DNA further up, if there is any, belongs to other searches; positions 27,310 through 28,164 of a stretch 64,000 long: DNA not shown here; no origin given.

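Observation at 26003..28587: Four tandem secreted paralogs (family B) immediately downstream of clpB, with a nested leader pattern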

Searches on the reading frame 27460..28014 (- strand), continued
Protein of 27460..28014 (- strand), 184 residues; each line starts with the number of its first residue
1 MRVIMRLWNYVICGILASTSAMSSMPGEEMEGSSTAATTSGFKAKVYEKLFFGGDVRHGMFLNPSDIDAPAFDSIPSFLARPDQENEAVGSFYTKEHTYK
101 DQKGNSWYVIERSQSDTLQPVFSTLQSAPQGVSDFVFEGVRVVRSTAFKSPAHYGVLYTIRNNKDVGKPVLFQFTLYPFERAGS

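Call 78: find_encoding_contigs(protein=P0017, flank=5000, max_places=3)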
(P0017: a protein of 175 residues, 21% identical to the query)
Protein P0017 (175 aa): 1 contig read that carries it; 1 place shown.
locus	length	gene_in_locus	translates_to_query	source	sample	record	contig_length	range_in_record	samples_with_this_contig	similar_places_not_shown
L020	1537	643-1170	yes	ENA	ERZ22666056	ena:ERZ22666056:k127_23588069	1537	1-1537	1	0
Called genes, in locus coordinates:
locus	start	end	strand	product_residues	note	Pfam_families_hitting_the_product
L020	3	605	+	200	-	?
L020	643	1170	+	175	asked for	-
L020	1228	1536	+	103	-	?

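Call 82: search_protein_families(library=padloc, proteins=[window:27460-28014:-], max_evalue=1)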
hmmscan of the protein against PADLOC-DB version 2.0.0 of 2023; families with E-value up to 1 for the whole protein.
window:27460-28014:- (184 aa): 0 families

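Call 83: search_protein_families(library=phrogs, proteins=[window:27460-28014:-], max_evalue=1)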
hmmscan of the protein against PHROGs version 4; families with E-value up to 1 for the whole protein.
window:27460-28014:- (184 aa): 1 family
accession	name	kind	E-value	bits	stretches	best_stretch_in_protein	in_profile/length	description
phrog_23229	-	unknown function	0.067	14.8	1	71-123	28-80/91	-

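Call 96: find_related_loci(query=A7, collection=metagenome_contigs, flank=4000)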
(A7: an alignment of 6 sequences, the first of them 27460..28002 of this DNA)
Query A7 (180 aa) in metagenome_contigs; peptide patterns used: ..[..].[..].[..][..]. (x = any residue, [..] = any of these).
3 stretches matched a pattern; 1 encode a relative of the query (tblastn E <= 1e-3); 1 distinct loci.
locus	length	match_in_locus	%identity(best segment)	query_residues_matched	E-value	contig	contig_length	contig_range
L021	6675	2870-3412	60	1-180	1e-69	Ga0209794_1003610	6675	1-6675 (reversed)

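Call 102: search_protein_families(library=pfam, proteins=[P0008, P0009, P0012, P0013, P0014, P0016, L010:870-1394:+, L010:1595-2119:+, L016:7362-7886:+], max_evalue=5)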
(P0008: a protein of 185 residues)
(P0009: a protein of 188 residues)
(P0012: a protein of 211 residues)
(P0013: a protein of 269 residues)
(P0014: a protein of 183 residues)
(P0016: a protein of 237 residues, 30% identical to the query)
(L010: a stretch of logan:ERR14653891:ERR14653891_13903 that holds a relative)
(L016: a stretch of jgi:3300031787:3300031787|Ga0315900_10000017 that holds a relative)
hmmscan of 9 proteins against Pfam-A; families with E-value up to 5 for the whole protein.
P0008 (185 aa): 1 family
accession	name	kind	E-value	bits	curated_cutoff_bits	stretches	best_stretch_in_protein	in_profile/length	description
PF07281.17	INSIG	-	0.079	13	28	1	107-128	128-149/211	Insulin-induced protein (INSIG)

P0009 (188 aa): 0 families

P0012 (211 aa): 0 families

P0013 (269 aa): 1 family
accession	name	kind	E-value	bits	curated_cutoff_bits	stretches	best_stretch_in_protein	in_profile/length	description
PF00292.24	PAX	-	0.19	12.1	22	1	106-156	66-116/125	'Paired box' domain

P0014 (183 aa): 0 families

P0016 (237 aa): 0 families

L010:870-1394:+ (174 aa): 0 families

L010:1595-2119:+ (174 aa): 1 family
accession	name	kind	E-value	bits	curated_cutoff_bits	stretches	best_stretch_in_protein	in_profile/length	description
PF06776.18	IalB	-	0.3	11.6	22.1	1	12-42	75-105/131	Invasion associated locus B (IalB) protein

L016:7362-7886:+ (174 aa): 0 families
